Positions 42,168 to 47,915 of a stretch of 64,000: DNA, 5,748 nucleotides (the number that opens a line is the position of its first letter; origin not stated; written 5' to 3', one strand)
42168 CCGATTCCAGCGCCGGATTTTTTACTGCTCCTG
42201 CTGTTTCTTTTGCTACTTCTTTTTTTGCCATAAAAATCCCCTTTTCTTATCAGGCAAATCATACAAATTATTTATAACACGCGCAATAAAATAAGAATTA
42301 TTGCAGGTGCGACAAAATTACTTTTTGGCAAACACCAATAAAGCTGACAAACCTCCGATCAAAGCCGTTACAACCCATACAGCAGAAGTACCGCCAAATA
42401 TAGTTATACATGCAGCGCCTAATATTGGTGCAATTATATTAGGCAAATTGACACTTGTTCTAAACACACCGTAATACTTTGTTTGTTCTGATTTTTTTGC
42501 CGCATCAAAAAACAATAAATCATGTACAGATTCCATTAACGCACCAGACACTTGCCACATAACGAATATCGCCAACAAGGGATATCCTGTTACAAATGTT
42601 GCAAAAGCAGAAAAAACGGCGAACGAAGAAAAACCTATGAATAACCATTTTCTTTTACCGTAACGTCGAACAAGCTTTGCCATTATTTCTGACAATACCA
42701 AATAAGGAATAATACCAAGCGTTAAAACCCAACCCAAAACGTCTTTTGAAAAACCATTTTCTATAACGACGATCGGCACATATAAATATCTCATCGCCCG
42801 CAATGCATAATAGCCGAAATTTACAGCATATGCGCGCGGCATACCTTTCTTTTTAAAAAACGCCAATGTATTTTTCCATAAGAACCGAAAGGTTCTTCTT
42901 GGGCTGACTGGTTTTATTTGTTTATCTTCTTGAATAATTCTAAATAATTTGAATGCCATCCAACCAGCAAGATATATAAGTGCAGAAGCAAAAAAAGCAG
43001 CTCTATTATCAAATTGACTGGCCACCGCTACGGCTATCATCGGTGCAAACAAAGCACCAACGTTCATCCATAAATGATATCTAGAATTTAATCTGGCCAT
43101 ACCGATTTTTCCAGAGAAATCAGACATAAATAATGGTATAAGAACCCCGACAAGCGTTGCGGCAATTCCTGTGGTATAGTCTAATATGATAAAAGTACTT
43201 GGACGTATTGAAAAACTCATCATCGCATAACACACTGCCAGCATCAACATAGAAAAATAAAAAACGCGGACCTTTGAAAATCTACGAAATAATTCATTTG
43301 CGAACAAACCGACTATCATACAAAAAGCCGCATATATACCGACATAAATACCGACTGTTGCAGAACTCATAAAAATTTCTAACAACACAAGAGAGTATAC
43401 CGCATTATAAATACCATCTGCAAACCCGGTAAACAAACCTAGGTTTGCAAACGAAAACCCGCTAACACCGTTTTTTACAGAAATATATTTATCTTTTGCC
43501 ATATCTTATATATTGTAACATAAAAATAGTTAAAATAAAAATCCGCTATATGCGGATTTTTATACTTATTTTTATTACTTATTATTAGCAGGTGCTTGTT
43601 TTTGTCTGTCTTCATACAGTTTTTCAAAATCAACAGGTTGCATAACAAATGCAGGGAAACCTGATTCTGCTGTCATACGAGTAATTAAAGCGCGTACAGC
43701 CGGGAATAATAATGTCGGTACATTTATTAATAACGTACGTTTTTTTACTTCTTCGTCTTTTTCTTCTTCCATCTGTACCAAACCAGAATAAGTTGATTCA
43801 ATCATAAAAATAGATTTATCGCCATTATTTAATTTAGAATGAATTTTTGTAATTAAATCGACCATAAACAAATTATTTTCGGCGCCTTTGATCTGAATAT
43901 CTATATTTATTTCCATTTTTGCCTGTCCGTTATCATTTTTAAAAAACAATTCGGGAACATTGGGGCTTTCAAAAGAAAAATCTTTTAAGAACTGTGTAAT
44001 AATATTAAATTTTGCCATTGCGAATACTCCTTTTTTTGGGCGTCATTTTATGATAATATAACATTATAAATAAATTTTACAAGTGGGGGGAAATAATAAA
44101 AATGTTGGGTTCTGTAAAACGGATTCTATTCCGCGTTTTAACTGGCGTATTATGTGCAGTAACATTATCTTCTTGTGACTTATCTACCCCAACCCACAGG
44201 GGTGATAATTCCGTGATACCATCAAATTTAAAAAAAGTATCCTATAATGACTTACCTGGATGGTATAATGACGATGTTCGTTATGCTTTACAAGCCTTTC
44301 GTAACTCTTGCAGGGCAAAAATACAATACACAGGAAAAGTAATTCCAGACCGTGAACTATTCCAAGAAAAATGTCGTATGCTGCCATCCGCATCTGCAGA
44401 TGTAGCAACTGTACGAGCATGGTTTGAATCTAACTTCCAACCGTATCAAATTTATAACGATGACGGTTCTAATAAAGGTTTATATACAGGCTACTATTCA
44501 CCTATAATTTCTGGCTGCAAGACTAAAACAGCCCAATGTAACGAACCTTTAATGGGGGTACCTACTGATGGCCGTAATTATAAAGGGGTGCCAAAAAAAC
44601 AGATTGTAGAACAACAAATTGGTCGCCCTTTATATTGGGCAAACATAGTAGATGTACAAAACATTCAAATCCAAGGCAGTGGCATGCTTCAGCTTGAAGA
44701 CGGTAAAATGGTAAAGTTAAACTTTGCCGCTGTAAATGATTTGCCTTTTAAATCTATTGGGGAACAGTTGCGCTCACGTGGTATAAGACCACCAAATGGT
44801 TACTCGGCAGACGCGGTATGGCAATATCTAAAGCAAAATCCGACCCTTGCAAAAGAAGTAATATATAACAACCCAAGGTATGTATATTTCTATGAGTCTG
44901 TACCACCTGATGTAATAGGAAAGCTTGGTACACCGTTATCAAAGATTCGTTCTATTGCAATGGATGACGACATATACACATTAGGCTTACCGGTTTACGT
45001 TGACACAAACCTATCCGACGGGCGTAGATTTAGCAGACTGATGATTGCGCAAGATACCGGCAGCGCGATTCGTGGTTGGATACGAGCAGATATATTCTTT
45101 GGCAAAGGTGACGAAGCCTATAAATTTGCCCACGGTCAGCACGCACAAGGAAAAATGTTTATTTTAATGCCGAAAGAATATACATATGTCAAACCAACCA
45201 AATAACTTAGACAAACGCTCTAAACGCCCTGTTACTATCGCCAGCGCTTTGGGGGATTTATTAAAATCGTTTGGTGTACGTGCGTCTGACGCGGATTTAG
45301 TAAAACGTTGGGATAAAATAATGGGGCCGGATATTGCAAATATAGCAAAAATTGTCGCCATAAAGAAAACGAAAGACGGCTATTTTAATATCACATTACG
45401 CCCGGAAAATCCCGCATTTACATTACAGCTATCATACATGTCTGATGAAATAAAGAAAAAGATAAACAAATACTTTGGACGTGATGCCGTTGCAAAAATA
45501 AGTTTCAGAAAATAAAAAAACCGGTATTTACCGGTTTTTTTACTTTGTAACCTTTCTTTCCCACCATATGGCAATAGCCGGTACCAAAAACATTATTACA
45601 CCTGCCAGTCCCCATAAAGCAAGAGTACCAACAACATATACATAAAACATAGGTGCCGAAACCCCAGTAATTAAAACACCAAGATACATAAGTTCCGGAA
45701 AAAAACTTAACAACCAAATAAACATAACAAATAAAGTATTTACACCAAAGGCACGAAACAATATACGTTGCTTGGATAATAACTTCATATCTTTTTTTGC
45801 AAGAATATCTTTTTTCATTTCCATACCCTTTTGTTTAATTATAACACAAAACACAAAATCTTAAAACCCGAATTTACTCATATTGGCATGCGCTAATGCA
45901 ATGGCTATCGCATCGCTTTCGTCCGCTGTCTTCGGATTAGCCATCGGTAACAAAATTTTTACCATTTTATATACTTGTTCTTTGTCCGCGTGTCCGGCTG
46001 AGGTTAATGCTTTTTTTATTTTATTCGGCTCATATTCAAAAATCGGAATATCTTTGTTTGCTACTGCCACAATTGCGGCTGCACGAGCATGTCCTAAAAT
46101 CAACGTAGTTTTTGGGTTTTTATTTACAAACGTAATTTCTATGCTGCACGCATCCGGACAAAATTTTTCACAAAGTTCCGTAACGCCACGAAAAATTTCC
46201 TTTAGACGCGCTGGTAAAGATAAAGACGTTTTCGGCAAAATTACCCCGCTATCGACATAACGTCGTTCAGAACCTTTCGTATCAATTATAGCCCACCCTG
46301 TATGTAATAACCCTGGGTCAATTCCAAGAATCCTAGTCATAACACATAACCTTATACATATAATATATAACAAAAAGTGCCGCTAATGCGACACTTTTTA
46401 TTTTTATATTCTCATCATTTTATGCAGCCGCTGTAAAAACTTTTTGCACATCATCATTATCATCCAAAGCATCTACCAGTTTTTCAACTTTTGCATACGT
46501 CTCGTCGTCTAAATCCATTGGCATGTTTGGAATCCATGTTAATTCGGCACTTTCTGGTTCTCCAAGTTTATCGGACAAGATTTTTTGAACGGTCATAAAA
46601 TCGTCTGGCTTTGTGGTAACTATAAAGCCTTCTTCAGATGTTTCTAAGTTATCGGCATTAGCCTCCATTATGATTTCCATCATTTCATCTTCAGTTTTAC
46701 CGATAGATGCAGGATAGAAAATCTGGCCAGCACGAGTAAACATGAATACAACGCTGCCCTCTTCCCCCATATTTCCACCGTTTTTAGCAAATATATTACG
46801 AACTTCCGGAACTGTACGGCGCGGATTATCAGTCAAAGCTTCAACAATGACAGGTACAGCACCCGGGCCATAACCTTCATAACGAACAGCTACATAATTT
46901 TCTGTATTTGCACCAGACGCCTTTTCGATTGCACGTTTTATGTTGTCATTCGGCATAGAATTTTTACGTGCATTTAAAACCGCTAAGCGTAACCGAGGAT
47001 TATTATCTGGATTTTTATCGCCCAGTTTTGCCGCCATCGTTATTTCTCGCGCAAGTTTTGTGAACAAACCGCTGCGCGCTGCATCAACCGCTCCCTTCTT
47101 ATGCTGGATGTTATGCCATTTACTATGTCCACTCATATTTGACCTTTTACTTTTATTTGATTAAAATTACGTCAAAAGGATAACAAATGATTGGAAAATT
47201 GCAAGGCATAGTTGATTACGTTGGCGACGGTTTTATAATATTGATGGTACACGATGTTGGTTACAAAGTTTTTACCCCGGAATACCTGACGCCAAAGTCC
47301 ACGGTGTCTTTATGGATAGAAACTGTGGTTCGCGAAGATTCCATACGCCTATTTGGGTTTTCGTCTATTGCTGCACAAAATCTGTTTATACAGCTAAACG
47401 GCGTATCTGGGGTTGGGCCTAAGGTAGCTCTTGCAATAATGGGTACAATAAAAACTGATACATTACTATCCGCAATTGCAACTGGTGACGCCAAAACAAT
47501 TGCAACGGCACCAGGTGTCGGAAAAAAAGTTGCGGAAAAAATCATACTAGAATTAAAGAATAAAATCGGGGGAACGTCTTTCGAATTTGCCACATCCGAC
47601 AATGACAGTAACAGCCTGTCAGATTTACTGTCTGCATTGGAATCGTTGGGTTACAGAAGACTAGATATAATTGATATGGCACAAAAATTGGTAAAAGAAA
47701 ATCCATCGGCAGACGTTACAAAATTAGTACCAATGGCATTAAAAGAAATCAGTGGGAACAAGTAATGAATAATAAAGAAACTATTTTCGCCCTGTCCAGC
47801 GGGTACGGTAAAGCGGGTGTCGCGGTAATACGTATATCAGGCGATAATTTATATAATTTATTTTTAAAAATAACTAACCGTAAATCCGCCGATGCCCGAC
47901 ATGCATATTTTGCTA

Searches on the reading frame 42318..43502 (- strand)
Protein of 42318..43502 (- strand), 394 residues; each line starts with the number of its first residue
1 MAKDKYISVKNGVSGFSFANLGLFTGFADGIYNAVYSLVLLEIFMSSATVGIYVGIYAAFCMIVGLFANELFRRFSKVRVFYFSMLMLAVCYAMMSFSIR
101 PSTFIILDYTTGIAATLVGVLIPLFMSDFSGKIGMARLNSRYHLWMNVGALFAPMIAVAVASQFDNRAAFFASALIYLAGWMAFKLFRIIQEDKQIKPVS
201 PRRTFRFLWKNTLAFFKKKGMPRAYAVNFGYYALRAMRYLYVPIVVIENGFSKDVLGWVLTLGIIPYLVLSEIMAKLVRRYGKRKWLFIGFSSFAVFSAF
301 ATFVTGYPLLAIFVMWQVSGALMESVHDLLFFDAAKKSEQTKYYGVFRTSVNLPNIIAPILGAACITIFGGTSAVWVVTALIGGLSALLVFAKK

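Call 3: search_protein_families(library=pfam, proteins=[window:42318-43502:-], max_evalue=0.01)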
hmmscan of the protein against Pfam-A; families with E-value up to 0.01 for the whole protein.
window:42318-43502:- (394 aa): 4 families
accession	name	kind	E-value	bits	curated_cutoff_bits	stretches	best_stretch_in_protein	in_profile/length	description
PF07690.21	MFS_1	-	2.1e-33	116.2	33.4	2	229-391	6-169/347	Major Facilitator Superfamily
PF00083.30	Sugar_tr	-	1.1e-05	25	22.3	1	46-171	44-175/452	Sugar (and other) transporter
PF13347.12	MFS_2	-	0.00032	19.8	27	1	225-322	233-327/427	MFS/sugar transport protein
PF12832.13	MFS_1_like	-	0.00081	19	25.2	0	18-142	217-342/373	MFS_1 like family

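Call 4: search_protein_families(library=ncbifam, proteins=[window:42318-43502:-], max_evalue=0.01)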
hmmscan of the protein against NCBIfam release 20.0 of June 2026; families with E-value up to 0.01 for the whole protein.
window:42318-43502:- (394 aa): 7 families
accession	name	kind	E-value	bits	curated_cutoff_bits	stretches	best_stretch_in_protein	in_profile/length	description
TIGR00880.1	2_A_01_02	superfamily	5.2e-14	52.6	131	2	268-391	12-136/141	multidrug resistance protein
TIGR00881.1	2A0104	subfamily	2e-09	37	407.75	2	229-391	5-168/379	phosphoglycerate transporter protein PgtP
TIGR00893.1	2A0114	subfamily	2.4e-07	30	395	2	42-196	23-175/399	D-galactonate transporter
NF012174.0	tet_MFS_A_B_C_D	equivalog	5.7e-07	28.7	475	1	47-381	39-373/382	Tet(A)/Tet(B)/Tet(C) family tetracycline efflux MFS transporter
NF008314.0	PRK11102.1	equivalog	5.6e-06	25.9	303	1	48-293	49-288/396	Bcr/CflA family multidrug efflux MFS transporter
NF012195.0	tet_MFS_H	exception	0.0042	16.2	840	0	248-365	36-152/392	tetracycline efflux MFS transporter Tet(H)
NF012207.0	tet_MFS_H_J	exception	0.0053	15.8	700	0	256-369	43-156/392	Tet(H)/Tet(J) family tetracycline efflux MFS transporter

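Call 55: find_related_loci(query=A3, collection=metagenome_contigs, flank=10000)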
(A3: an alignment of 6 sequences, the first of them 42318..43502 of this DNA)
Query A3 (394 aa) in metagenome_contigs; peptide patterns used: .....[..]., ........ (x = any residue, [..] = any of these).
385 stretches matched a pattern; 111 encode a relative of the query (tblastn E <= 1e-3); the best 80 are kept; 80 distinct loci.
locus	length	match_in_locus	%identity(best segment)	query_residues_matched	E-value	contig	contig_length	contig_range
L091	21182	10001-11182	89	1-394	0e+0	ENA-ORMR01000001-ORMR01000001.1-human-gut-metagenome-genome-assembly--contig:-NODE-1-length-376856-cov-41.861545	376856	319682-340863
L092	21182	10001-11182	80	1-394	0e+0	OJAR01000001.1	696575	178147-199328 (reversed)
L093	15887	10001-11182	81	1-394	0e+0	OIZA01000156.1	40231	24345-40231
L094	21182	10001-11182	81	1-394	0e+0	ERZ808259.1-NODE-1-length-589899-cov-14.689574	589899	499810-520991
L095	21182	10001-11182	81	1-394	0e+0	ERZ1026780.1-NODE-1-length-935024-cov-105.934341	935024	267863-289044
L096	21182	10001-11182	80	1-394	0e+0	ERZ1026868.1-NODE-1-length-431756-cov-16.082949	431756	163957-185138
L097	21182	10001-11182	80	1-394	0e+0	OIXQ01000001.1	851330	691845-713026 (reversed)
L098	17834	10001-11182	77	1-394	0e+0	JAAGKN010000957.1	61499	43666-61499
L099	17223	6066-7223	79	1-386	0e+0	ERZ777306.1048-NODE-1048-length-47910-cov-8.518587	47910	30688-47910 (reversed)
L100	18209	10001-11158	79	1-386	0e+0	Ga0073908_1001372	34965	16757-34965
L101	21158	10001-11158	78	1-386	0e+0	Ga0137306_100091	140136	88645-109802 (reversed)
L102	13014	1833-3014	77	1-394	0e+0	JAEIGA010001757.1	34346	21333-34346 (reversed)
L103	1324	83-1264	77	1-394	0e+0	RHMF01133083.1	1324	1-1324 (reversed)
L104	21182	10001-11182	75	1-394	0e+0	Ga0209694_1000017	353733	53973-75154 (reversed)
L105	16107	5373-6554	80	1-394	0e+0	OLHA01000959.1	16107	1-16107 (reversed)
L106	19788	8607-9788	74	1-394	0e+0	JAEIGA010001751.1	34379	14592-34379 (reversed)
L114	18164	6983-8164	72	1-394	0e+0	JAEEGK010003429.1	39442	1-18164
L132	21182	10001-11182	65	1-394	2e-175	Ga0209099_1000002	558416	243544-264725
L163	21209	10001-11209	54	1-394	9e-138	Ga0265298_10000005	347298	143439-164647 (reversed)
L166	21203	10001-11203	53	1-392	7e-136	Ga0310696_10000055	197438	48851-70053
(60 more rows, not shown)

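Call 60: search_protein_families(library=pfam, proteins=[L166:17753-19054:+, L106:13035-14048:-, L092:17285-18232:-, L114:11234-11860:+, L163:17157-18086:+, L163:14270-15367:+, L132:13144-14049:-], max_evalue=0.001)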
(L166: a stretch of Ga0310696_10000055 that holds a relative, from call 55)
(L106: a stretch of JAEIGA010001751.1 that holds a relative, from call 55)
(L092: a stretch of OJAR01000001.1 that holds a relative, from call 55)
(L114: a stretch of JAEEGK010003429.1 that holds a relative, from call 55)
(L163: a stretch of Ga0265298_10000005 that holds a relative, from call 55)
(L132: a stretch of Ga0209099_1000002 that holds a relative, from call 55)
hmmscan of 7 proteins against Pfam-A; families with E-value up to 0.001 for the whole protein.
L166:17753-19054:+ (433 aa): 1 family
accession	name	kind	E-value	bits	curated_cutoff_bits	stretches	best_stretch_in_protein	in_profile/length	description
PF04577.19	Glyco_transf_61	-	2.7e-19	70.2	27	1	127-301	1-137/137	Glycosyltransferase 61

L106:13035-14048:- (337 aa): 3 families
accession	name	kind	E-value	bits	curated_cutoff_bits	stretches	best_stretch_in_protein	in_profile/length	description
PF11380.13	Stealth_CR2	-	1.8e-41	141.2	39.4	1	47-151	1-105/108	Stealth protein CR2, conserved region 2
PF17101.10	Stealth_CR1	-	2.5e-07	30.7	27.2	1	6-30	2-26/29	Stealth protein CR1, conserved region 1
PF17103.10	Stealth_CR4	-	3.7e-06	27.2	27.4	1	304-337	10-45/55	Stealth protein CR4, conserved region 4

L092:17285-18232:- (315 aa): 3 families
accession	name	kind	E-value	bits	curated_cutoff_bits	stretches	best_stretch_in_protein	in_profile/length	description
PF01697.33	Glyco_transf_92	-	3.6e-20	73.1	23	1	77-224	19-185/249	Glycosyltransferase family 92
PF13704.12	Glyco_tranf_2_4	-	1.2e-15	58.2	27.5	1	72-166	1-97/98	Glycosyl transferase family 2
PF00535.33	Glycos_transf_2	-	1.4e-05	25.5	23.3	1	95-193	32-126/168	Glycosyl transferase family 2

L114:11234-11860:+ (208 aa): 1 family
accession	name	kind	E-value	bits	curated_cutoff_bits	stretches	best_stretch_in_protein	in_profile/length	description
PF00293.34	NUDIX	-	1.7e-09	38.2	21.1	1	34-129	3-97/134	NUDIX domain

L163:17157-18086:+ (309 aa): 1 family
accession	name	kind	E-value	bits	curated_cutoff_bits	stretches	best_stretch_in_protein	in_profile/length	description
PF09612.15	HtrL_YibB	-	0.00013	22.1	24.1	1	43-171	27-168/267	Bacterial protein of unknown function (HtrL_YibB)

L163:14270-15367:+ (365 aa): 3 families
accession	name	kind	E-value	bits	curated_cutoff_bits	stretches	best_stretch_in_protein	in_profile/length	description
PF00535.33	Glycos_transf_2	-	4.8e-36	124.6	23.3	1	34-168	1-132/168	Glycosyl transferase family 2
PF10111.15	Glyco_tranf_2_2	-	1.2e-08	35.2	27.3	1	34-132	1-103/276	Glycosyltransferase like family 2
PF13641.12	Glyco_tranf_2_3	-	9.2e-06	26.3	27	1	31-155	1-131/230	Glycosyltransferase like family 2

L132:13144-14049:- (301 aa): 2 families
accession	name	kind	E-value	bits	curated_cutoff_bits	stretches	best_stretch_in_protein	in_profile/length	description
PF05704.18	Caps_synth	-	7.8e-57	193.2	24.5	1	36-284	15-264/278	Capsular polysaccharide synthesis protein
PF04488.21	Gly_transf_sug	-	6.1e-05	24.1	23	1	87-153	5-75/93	Glycosyltransferase sugar-binding region containing DXD motif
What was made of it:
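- On GT92 (g2): A different slot-2 protein in L092 does hit it, at 73 bits (call 60).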

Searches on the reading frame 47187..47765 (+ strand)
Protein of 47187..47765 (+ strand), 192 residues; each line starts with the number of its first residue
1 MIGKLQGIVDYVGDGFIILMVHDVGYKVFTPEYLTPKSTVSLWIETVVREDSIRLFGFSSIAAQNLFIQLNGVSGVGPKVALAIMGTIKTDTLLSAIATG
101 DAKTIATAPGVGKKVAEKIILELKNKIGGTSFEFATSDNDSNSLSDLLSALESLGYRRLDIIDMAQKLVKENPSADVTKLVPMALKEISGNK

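Call 13: search_protein_families(library=pfam, proteins=[window:47187-47765:+], max_evalue=0.0001)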
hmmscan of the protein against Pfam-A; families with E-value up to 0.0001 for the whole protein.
window:47187-47765:+ (192 aa): 4 families
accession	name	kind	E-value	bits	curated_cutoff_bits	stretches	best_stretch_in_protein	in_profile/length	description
PF14520.12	HHH_5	-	1.7e-15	57.7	27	1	67-124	1-56/57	Helix-hairpin-helix domain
PF01330.27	RuvA_N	-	1.4e-14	54.4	23.6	1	1-57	1-61/61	RuvA N terminal domain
PF00633.29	HHH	-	2.5e-07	30.6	24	0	99-120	7-28/30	Helix-hairpin-helix motif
PF07499.19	RuvA_C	-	1e-05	26.3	24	1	144-189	3-47/47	RuvA, C-terminal domain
